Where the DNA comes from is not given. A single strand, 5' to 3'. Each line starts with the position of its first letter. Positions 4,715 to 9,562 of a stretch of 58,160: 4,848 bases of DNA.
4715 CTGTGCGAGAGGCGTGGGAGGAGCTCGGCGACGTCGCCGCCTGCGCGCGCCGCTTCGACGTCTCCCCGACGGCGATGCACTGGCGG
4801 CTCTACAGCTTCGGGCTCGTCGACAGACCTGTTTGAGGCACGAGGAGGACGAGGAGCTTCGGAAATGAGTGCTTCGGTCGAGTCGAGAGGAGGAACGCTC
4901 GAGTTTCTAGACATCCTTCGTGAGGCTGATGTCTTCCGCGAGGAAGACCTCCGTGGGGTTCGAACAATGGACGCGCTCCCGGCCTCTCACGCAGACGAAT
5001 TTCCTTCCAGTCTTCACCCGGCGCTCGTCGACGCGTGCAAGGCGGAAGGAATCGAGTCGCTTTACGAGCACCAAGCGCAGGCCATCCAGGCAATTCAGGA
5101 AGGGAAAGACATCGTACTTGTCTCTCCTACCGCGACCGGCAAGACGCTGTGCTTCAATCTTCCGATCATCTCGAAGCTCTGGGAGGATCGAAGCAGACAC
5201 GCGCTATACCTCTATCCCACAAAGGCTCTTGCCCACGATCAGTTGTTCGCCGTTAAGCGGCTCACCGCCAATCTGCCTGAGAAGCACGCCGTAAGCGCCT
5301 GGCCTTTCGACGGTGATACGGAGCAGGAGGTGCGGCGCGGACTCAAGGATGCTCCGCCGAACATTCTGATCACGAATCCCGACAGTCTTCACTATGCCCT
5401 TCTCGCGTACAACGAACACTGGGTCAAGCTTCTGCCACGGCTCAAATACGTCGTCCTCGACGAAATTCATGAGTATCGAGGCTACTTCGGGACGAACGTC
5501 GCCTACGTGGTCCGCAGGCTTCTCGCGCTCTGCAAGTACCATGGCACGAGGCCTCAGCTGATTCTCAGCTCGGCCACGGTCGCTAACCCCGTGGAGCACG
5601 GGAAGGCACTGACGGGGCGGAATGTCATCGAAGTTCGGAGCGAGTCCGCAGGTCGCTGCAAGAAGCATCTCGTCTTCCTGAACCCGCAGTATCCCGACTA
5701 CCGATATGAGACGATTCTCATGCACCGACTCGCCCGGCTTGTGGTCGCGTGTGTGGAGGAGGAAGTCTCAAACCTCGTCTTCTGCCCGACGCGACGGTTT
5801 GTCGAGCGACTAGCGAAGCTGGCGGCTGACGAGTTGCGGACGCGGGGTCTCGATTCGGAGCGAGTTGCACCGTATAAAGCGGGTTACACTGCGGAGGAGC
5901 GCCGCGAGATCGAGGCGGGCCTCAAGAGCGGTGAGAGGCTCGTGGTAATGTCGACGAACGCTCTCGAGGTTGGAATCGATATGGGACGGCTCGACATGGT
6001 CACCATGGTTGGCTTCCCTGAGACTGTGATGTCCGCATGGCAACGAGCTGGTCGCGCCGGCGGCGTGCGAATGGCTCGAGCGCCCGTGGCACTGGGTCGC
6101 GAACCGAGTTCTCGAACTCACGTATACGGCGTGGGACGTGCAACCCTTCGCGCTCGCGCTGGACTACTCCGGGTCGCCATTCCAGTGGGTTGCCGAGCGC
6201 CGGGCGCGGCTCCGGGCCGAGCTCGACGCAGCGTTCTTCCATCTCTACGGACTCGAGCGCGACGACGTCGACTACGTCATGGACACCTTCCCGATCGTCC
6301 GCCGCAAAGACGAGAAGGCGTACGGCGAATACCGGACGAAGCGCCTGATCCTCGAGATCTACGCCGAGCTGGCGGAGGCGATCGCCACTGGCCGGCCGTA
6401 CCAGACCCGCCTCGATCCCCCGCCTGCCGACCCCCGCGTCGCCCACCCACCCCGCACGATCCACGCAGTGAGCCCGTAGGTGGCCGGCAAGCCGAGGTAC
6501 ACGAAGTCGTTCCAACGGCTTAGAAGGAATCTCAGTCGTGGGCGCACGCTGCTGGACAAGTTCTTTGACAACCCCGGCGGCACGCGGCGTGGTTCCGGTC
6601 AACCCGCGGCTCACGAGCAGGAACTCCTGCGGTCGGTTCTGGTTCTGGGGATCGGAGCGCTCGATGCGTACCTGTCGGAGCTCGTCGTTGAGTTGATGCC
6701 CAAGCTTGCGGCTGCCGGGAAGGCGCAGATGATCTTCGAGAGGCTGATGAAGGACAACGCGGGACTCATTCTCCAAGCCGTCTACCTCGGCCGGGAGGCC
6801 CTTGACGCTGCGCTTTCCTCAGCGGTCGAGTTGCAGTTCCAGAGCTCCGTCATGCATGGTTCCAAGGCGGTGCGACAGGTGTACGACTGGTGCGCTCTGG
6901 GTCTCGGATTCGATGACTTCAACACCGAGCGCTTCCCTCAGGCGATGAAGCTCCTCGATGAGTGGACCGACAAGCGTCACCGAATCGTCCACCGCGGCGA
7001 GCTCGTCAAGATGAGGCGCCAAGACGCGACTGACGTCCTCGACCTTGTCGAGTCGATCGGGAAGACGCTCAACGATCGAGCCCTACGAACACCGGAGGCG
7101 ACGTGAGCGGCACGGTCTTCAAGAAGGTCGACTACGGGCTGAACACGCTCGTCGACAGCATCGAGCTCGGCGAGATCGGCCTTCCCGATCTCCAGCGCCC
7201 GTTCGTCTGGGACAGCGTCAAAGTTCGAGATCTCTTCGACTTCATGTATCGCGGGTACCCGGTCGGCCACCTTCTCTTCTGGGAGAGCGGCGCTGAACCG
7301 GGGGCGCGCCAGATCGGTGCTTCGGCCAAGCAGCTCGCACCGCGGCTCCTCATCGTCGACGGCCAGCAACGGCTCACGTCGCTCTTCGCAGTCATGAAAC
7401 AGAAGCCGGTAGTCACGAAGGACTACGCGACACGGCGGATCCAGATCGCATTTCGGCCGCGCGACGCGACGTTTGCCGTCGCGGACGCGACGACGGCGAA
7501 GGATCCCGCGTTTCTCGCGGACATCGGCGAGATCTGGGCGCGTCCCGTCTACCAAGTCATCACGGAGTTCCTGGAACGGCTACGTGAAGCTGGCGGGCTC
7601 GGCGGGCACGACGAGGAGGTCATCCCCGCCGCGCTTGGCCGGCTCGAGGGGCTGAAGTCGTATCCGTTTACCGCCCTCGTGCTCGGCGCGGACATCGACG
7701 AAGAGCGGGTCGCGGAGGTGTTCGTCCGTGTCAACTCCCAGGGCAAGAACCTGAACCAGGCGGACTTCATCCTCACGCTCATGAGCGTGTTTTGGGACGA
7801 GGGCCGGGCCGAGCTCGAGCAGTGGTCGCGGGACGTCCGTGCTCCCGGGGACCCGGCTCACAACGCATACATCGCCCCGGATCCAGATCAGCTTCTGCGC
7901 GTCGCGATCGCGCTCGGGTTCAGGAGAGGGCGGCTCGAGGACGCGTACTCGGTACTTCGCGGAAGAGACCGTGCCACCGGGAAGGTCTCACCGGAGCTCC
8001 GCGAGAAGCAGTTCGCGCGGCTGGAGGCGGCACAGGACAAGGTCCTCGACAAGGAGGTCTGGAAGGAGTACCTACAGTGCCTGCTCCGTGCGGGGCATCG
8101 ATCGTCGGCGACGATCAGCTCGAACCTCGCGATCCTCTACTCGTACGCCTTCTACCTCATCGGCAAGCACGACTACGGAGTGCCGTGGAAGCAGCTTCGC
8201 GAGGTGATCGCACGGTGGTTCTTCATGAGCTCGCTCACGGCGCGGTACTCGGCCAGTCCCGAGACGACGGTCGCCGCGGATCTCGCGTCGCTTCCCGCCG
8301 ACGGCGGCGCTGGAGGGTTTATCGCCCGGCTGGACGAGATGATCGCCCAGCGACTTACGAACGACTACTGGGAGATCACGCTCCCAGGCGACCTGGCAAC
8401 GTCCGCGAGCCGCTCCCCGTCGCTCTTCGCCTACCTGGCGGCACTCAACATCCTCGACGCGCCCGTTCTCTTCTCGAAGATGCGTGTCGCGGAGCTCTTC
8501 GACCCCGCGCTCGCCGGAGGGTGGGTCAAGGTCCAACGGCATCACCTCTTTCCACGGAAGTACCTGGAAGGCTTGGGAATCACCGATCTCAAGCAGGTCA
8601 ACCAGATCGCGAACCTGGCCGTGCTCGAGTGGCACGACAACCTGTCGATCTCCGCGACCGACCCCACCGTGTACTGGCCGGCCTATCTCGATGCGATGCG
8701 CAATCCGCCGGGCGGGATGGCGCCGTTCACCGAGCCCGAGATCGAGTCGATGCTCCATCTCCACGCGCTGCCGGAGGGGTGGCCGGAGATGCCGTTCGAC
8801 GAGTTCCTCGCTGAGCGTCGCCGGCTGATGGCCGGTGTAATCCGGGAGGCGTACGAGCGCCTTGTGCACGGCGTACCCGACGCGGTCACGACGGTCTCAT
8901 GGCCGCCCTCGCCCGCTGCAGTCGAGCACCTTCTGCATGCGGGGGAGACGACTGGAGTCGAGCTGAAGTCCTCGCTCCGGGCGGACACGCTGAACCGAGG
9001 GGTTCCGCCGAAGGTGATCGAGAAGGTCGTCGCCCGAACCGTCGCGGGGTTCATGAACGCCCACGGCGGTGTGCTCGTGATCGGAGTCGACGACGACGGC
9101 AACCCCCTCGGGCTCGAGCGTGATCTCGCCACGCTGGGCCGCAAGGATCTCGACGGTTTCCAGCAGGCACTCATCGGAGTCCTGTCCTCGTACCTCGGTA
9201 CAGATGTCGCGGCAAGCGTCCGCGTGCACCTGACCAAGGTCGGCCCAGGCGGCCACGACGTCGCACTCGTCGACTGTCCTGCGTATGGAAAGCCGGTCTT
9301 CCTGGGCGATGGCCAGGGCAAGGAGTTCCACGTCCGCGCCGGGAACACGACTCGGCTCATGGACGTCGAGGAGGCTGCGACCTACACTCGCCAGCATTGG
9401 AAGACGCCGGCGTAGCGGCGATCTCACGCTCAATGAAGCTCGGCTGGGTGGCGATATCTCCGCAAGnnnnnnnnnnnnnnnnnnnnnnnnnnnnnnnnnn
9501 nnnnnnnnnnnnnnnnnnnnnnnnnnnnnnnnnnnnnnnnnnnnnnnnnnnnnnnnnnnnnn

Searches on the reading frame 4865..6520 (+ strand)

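Call 8: search_protein_families(library=pfam, proteins=[window:4865-6520:+], max_evalue=0.01)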
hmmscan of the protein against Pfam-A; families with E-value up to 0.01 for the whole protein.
window:4865-6520:+ (552 aa): 4 families
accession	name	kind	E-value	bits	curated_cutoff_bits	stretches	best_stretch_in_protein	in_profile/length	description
PF00270.35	DEAD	-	1.6e-33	116.2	26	1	68-243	2-164/167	DEAD/DEAH box helicase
PF00271.37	Helicase_C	-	6e-16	59.1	23.5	1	290-399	7-107/110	Helicase conserved C-terminal domain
PF04851.21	ResIII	-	1.1e-08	35.7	22.5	1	65-206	3-139/164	Type III restriction enzyme, res subunit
PF22590.2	Cas3-like_C_2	-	0.0038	17.9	27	1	320-398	18-101/106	CRISPR-associated nuclease/helicase Cas3, C-terminal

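Call 9: search_protein_families(library=padloc, proteins=[window:4865-6520:+], max_evalue=0.001)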
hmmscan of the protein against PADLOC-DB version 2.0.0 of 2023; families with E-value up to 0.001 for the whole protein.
window:4865-6520:+ (552 aa): 59 families (the best 25 are shown)
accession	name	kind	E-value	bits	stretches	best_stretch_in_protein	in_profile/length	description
PDLC02503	BrxHI|BrxHII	-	6.7e-47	158.2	1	49-399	7-340/698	BrxHI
PDLC03960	SngC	-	4.8e-42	142.6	1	49-400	8-360/720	-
PDLC00013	DruE1|DruE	-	1.3e-25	87.5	2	144-244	259-368/1776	SNF2 family N-terminal domain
PDLC02897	DpdJ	-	6.2e-25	85.2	1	33-400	67-450/1570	DpdJ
PDLC02501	BrxHI|BrxHII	-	7.3e-25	85.2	1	61-401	19-342/925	BrxHI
PDLC00036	DruE3|DruE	-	3e-23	78.9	1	67-242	94-288/2023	SNF2 family N-terminal domain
PDLC00015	DruE2|DruE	-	1.4e-22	77.3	2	152-237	286-382/1887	SNF2 family N-terminal domain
PDLC02864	DpdF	-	1e-21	75.4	1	62-399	19-326/610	DpdF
PDLC00051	DruE4|DruE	-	1.2e-21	74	3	54-108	81-136/1829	SNF2 family N-terminal domain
PDLC00037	DruE3|DruE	-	3.1e-21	72.9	2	65-248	101-308/2055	SNF2 family N-terminal domain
PDLC01533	Cas3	-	9.4e-21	71.8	1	67-281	37-241/897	CAS-I; effector_G3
PDLC03928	PsyrT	-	1.1e-20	71.5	1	64-399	20-333/689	-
PDLC02569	DrmA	-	1.2e-20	71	2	195-405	658-877/1095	DrmA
PDLC00014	DruE2|DruE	-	7.6e-20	68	2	36-109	75-152/1928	SNF2 family N-terminal domain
PDLC02570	DrmA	-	1.1e-18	65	1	196-405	413-629/851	DrmA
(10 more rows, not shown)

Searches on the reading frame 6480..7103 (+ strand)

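Call 8: search_protein_families(library=pfam, proteins=[window:6480-7103:+], max_evalue=0.01)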
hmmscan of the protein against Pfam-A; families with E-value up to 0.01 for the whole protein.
window:6480-7103:+ (208 aa): 1 family
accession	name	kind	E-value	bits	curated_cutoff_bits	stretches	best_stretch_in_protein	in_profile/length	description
PF18735.6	HEPN_RiboL-PSP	-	2.2e-05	24.9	28.4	1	140-199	132-187/191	RiboL-PSP-HEPN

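Call 9: search_protein_families(library=padloc, proteins=[window:6480-7103:+], max_evalue=0.001)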
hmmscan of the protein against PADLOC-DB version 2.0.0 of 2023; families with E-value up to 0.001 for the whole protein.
window:6480-7103:+ (208 aa): 0 families

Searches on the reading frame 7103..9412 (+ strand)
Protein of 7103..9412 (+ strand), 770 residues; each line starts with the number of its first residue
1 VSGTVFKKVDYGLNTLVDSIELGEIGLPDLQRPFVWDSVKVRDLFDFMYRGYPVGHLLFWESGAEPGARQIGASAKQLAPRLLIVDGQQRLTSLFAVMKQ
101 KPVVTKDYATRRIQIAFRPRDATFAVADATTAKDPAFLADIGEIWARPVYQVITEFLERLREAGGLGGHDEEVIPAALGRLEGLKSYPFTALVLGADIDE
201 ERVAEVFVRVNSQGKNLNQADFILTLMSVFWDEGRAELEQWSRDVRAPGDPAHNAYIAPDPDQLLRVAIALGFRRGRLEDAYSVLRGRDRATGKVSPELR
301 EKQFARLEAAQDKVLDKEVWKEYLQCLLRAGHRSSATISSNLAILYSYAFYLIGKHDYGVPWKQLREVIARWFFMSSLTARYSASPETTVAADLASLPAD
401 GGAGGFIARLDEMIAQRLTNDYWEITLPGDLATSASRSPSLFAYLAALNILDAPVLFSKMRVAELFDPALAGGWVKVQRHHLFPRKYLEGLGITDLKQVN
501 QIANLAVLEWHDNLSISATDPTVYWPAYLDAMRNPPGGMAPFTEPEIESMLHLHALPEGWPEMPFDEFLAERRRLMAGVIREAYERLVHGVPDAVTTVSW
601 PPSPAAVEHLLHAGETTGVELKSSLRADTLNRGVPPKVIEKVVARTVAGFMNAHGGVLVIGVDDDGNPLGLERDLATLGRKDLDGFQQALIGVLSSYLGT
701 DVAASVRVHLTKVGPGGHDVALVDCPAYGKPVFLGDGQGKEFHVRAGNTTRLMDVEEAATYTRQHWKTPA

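Call 8: search_protein_families(library=pfam, proteins=[window:7103-9412:+], max_evalue=0.01)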
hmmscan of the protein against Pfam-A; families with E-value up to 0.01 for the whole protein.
window:7103-9412:+ (770 aa): 2 families
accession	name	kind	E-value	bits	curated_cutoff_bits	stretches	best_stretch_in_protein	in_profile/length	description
PF03235.19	GmrSD_N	-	1.7e-25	90.7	33.2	1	14-224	2-195/199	GmrSD restriction endonuclease, N-terminal domain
PF04326.19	SLFN_AlbA_2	-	5e-11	43.6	25.3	1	615-753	1-117/118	Schlafen, AlbA_2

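Call 9: search_protein_families(library=padloc, proteins=[window:7103-9412:+], max_evalue=0.001)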
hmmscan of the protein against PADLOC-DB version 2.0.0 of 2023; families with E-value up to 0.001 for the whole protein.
window:7103-9412:+ (770 aa): 6 families
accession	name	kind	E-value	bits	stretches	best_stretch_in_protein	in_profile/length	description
PDLC04151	HEC-05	-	2.7e-28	97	2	13-62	28-77/600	-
PDLC04709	PDC-M55C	-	9.9e-23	78.6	1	13-225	17-236/554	-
PDLC04150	HEC-05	-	7.8e-16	56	1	14-61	11-58/583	-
PDLC04153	HEC-05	-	2.7e-12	43.7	1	18-65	14-61/621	-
PDLC04152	HEC-05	-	2.9e-10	37.3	1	13-65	9-64/566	-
PDLC03877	NsnA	-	2e-06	25.4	1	10-219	50-192/385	-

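Call 10: search_protein_families(library=ncbifam, proteins=[window:7103-9412:+], max_evalue=0.01)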
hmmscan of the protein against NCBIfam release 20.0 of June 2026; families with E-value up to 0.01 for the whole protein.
window:7103-9412:+ (770 aa): 0 families
